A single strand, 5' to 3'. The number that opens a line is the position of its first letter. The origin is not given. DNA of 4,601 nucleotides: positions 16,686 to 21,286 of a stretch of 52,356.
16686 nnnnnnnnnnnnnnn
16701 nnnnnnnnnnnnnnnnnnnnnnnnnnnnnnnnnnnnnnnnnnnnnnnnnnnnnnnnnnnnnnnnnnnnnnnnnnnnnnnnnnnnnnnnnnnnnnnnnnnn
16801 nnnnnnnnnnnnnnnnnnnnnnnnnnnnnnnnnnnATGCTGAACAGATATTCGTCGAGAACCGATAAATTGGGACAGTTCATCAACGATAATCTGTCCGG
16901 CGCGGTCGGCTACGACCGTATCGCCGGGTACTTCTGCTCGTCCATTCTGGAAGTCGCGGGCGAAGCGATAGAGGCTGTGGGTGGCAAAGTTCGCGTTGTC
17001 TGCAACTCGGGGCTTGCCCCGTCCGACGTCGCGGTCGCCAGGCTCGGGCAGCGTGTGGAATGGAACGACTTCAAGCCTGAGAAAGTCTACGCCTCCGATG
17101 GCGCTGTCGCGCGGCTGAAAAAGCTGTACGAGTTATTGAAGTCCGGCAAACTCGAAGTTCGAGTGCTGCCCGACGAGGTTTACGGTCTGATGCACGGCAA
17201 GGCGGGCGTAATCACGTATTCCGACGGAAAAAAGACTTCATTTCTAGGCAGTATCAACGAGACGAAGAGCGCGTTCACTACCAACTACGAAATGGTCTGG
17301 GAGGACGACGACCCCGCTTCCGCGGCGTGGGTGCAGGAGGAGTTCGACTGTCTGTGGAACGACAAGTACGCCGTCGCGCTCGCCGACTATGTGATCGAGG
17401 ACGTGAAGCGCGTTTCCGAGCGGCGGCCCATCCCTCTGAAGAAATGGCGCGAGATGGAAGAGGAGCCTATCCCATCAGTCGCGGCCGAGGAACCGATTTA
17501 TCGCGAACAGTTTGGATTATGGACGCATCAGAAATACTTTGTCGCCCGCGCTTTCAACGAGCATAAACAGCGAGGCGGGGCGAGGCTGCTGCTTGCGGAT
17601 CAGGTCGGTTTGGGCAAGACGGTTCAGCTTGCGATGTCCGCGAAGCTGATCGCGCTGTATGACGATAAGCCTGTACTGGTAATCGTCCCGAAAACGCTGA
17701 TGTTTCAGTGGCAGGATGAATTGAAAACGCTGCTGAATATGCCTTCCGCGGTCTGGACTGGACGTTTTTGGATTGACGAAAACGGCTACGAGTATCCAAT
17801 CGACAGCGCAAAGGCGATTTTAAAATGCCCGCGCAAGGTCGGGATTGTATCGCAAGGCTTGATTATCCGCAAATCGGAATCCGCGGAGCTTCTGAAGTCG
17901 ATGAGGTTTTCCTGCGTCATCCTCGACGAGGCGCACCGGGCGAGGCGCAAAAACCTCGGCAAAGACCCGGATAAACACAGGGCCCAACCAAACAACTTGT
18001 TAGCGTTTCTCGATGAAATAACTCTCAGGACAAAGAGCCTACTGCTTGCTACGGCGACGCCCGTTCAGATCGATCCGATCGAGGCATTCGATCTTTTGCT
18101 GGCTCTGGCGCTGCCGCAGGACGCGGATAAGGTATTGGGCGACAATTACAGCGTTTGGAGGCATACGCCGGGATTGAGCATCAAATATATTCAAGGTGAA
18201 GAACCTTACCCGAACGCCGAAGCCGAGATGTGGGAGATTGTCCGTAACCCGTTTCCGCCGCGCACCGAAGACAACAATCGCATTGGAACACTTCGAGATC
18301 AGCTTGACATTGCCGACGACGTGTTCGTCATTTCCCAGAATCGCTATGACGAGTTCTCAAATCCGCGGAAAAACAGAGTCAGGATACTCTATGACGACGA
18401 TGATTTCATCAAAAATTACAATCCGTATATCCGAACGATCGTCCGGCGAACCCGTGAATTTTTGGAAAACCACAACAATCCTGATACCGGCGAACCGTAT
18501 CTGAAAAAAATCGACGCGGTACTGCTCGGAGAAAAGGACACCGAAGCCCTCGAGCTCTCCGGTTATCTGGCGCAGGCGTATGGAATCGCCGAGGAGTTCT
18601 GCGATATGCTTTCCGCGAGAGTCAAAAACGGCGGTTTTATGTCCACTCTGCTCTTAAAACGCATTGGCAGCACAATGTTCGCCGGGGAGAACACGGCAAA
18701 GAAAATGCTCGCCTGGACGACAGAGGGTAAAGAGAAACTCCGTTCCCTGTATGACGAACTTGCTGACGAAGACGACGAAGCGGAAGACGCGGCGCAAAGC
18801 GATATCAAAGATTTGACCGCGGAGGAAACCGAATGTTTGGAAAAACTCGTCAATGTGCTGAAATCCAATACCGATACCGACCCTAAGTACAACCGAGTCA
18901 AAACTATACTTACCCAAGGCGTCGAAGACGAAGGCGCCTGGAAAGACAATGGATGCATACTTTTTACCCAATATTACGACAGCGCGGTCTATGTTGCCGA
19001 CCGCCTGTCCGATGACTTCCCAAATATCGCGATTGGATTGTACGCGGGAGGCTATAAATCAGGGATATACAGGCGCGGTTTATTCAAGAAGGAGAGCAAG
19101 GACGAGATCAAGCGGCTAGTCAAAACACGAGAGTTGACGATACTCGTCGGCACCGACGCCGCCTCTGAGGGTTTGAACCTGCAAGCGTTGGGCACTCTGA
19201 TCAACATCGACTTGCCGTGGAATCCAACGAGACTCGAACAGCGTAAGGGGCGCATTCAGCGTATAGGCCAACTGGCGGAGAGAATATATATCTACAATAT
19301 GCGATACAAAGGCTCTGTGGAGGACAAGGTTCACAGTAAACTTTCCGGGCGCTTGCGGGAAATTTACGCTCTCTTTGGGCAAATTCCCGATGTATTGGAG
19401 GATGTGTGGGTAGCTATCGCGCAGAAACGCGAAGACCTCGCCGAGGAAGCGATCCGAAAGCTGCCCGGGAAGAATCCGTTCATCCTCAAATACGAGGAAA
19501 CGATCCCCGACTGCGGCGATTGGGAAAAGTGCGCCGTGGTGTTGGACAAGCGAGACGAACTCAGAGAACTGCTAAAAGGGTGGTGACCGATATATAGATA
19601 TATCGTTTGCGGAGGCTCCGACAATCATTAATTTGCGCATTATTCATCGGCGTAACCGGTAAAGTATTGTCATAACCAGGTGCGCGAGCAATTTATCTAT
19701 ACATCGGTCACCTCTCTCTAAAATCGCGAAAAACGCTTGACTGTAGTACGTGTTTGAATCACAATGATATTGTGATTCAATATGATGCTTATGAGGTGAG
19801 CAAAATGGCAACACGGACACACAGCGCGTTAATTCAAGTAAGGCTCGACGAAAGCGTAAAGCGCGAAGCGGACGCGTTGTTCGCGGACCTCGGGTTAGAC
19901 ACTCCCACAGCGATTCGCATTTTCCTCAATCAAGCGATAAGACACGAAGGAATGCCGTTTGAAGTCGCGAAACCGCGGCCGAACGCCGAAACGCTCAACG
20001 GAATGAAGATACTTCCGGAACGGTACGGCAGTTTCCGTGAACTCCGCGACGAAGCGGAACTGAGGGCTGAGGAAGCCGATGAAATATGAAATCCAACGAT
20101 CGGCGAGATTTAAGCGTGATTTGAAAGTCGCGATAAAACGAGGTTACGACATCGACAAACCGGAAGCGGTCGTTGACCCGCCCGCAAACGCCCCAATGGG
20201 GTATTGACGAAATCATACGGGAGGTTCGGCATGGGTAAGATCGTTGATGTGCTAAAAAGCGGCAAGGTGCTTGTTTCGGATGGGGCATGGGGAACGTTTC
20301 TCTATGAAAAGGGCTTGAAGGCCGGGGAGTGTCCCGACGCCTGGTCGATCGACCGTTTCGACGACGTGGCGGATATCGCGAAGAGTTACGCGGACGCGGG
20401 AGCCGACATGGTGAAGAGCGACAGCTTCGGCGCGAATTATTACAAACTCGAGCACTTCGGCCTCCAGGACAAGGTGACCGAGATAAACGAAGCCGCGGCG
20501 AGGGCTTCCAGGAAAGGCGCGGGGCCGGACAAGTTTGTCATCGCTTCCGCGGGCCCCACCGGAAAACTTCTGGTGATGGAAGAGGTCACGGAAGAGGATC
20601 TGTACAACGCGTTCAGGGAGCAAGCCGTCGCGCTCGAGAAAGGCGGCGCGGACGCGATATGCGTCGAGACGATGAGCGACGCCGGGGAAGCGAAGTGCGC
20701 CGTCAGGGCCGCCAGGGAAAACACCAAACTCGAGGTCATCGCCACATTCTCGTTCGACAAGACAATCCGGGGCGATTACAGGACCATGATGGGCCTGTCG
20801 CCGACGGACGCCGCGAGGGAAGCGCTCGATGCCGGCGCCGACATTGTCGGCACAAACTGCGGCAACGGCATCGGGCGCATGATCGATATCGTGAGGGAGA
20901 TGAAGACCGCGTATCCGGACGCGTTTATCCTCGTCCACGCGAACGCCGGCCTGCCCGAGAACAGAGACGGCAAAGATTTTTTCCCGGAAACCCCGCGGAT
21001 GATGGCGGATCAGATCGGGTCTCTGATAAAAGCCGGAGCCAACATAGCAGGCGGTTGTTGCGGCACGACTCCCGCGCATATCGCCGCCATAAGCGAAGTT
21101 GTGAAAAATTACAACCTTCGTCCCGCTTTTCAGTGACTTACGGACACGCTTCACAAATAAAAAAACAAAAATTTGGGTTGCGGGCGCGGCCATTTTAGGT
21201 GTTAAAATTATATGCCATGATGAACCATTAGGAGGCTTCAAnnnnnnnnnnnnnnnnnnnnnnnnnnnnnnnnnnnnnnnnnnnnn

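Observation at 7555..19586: DUF499 ATPase / DUF3780 / DUF1156 methylase / PLD-SNF2 helicase locus with two additional modules spliced into one translationally coupled array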

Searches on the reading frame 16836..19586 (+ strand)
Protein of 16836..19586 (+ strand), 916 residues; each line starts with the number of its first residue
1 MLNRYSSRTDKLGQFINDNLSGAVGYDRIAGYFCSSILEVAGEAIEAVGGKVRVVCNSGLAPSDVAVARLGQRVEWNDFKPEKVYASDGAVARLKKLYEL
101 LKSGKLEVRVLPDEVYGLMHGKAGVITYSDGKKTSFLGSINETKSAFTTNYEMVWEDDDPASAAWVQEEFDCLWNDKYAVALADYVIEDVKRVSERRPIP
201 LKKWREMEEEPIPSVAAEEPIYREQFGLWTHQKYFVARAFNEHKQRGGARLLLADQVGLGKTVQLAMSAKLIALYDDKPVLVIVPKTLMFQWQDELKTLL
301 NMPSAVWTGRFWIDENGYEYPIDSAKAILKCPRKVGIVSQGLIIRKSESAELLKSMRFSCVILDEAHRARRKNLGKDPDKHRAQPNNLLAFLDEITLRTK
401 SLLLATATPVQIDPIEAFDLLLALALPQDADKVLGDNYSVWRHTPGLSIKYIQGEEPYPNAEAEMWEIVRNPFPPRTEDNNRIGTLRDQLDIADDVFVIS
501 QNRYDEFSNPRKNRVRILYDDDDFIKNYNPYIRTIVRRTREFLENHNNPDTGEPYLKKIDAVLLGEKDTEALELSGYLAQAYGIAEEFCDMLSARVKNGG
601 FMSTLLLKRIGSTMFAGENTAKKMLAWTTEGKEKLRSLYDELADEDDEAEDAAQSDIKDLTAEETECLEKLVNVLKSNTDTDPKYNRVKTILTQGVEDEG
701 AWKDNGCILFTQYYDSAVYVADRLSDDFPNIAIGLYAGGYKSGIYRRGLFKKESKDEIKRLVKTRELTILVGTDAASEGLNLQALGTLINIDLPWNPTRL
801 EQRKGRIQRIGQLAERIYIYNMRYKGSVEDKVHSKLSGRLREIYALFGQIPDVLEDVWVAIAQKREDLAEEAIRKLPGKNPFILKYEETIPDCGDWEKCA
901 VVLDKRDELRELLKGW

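Call 3: search_protein_families(library=pfam, proteins=[window:16836-19586:+], max_evalue=0.01)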
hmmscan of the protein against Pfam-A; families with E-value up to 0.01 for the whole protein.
window:16836-19586:+ (916 aa): 5 families
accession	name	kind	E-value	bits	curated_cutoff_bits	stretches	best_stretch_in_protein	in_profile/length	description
PF00271.37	Helicase_C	-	2e-14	54.2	23.5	1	706-811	17-110/110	Helicase conserved C-terminal domain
PF13091.12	PLDc_2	-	1.1e-13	51.5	27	1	43-174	30-132/132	PLD-like domain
PF00176.29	SNF2-rel_dom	-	2.1e-13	50.5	24.9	1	245-424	13-178/290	SNF2-related domain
PF04851.21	ResIII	-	3.9e-09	37.1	22.5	1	230-409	6-162/164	Type III restriction enzyme, res subunit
PF00270.35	DEAD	-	4.2e-06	27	26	1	248-409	14-160/167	DEAD/DEAH box helicase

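Call 4: search_protein_families(library=padloc, proteins=[window:16836-19586:+], max_evalue=0.01)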
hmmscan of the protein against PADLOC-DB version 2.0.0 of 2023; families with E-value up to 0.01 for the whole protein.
window:16836-19586:+ (916 aa): 54 families (the best 25 are shown)
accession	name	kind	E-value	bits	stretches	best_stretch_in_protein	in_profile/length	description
PDLC02193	PLD_Helicase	-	2.9e-239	794.7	1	2-916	3-905/905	-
PDLC02621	DrmD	-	2e-41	140.2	2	618-830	415-644/1040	DrmD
PDLC00659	HmaA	-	2.8e-38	129.4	2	640-875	439-673/1176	SNF2 helicase / DEAD-box helicase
PDLC02623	DrmD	-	1.4e-37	127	2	632-857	465-670/1040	DrmD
PDLC02707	PbeA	-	1.6e-32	111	1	4-374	10-395/672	PbeA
PDLC02500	BrxHI|BrxHII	-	1.3e-31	108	2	739-873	504-635/933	BrxHI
PDLC02504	BrxHI|BrxHII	-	1.7e-30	103.7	2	601-854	371-624/971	BrxHII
PDLC02619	DrmD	-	5e-30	102.3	2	658-848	367-571/872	DrmD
PDLC02633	DrmD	-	2.2e-29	100.1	2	612-825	425-643/839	DrmD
PDLC02704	PbeA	-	9.4e-29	98.4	1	4-308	9-336/682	PbeA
PDLC02572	DrmA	-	1e-24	84.6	2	643-822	457-633/1043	DrmA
PDLC02632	DrmD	-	4.2e-24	83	2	642-831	459-645/662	DrmD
PDLC02840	DpdE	-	1.5e-22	77.8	2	659-842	518-684/1091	DpdE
PDLC02620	DrmD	-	1.5e-22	77.4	2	750-843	515-609/1060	DrmD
PDLC02843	DpdE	-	4.9e-21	72.4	2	751-810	605-663/1091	DpdE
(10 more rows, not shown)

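Call 7: search_protein_families(library=ncbifam, proteins=[window:16836-19586:+], max_evalue=0.01)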
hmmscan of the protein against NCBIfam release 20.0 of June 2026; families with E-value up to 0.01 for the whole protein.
window:16836-19586:+ (916 aa): 22 families
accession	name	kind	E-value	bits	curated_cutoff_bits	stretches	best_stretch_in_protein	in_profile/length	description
NF042964.1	phospholipD_antiphage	equivalog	0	1214.5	1100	1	1-916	2-895/895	phospholipase D-like domain-containing anti-phage protein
NF038317.1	DISARM_DrmD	equivalog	3e-48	164.9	610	2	621-866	420-670/1021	DISARM system SNF2-like helicase DrmD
NF041062.1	DpdE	equivalog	2.1e-31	108.8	500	2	622-849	472-678/1048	protein DpdE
NF038318.1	DISARM_DrmD_b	equivalog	1.7e-29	102.5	950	2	658-848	364-568/868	DISARM system SNF2-like helicase DrmD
NF003426.0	PRK04914.1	equivalog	1.7e-26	92.8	576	2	228-412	154-319/959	RNA polymerase-associated protein RapA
NF010337.0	PRK13766.1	equivalog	1.4e-14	53.2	610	1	628-809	297-467/781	Hef nuclease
NF053675.1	pilus_reg_Snf2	equivalog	1.4e-14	53.1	1100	2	767-833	929-994/1029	pilus expression-regulating Snf2 family helicase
NF058637.1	helic_SCO1167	equivalog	3e-11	42.1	1200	2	704-837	779-900/932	SCO1167/SCO6262 family helicase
NF041790.1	anti-phage_ZorD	equivalog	3.5e-10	38.5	1500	1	221-299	575-657/1035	type I Zorya anti-phage system protein ZorD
NF053631.1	RNA_helic_CshA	equivalog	1.7e-06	27.2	646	1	732-837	254-361/434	degradosome RNA helicase CshA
NF053711.1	RNA_heli_RhlE1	exception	1.4e-05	24.1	750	1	762-817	290-345/434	RNA helicase RhlE1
NF003390.0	PRK04537.1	equivalog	2e-05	23.9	732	1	731-830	273-371/572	ATP-dependent RNA helicase RhlB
NF008744.0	PRK11776.1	equivalog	2.6e-05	23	524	1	753-821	279-347/460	ATP-dependent RNA helicase DbpA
NF008394.0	PRK11192.1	equivalog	0.0001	21.3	507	1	747-814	278-345/441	ATP-dependent RNA helicase SrmB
NF053636.1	DDHlcsCsdAPsy1082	equivalog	0.00013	20.6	890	1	748-813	275-340/512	DEAD/DEAH box helicase CsdA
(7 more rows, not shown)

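Call 76: search_solved_structures(query=window:16836-19586:+, max_evalue=0.001)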
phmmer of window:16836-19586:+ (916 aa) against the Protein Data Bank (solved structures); distinct sequences matched with E-value up to 0.001: 73 (the best 60 are shown).
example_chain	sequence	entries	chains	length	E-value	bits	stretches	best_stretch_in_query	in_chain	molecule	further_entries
8so8_A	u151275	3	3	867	3.7e-14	55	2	245-413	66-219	RNA polymerase-associated protein RapA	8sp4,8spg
6bog_A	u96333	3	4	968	5.2e-14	54.5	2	245-413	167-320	RNA polymerase-associated protein RapA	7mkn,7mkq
7m8e_F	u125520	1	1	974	5.3e-14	54.5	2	245-413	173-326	RNA polymerase-associated protein RapA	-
4s20_K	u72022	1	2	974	5.4e-14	54.5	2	245-413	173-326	RNA polymerase-associated protein RapA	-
8t0l_F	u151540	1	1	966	3.4e-13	51.9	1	245-413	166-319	RNA polymerase-associated protein RapA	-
9ear_W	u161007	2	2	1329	9.3e-11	43.8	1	751-835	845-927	Chromodomain-helicase-DNA-binding protein 1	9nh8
6ryr_W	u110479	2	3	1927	3e-10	42.1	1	150-371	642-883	Chromodomain-helicase-DNA-binding protein 4,Chromodomain-helicase-DNA-binding protein 4,Ch | Chromodomain-helicase-DNA-binding protein 4,CHD4,Chromodomain-helic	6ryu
6iro_L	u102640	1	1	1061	4.5e-10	41.5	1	231-372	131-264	ISWI chromatin-remodeling complex ATPase ISW1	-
6jyl_K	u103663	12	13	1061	4.5e-10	41.5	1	231-372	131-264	ISWI chromatin-remodeling complex ATPase ISW1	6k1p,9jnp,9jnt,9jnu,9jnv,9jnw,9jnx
7x3t_V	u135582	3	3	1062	4.5e-10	41.5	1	231-372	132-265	ISWI chromatin-remodeling complex ATPase ISW1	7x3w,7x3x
9lj2_K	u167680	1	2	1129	5.3e-10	41.3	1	231-372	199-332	ISWI chromatin-remodeling complex ATPase ISW1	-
6fhs_G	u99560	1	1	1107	6.1e-10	41.1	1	766-835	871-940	Ino80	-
8oo7_G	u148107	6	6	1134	6.5e-10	41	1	766-835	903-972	Chromatin-remodeling ATPase Ino80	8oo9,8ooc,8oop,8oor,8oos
8atf_G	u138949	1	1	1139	6.6e-10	41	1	766-835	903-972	Ino80 ATPase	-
7ux9_P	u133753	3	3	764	2e-09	39.4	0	768-849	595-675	ATP-dependent DNA helicase DDM1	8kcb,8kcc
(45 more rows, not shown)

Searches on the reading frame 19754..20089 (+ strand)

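Call 17: search_protein_families(library=pfam, proteins=[window:19754-20089:+], max_evalue=0.001)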
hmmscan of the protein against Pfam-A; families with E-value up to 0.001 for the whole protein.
window:19754-20089:+ (111 aa): 1 family
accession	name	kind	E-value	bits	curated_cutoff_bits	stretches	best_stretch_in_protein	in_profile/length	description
PF04221.18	RelB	-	9.7e-13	48.3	22.4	1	25-92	2-69/82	RelB antitoxin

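Call 77: search_protein_families(library=padloc, proteins=[window:19754-20089:+], max_evalue=0.00001)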
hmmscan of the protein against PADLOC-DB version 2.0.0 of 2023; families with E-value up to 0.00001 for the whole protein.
window:19754-20089:+ (111 aa): 0 families

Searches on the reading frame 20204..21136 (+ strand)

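Call 17: search_protein_families(library=pfam, proteins=[window:20204-21136:+], max_evalue=0.001)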
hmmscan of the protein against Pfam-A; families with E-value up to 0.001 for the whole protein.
window:20204-21136:+ (310 aa): 2 families
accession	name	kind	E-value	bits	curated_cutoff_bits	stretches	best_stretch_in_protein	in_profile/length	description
PF02574.22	S-methyl_trans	-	1.3e-62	212.7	22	1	23-300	1-283/283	Homocysteine S-methyltransferase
PF01791.15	DeoC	-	0.00024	21.2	23.8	0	52-129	145-200/229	DeoC/LacD family aldolase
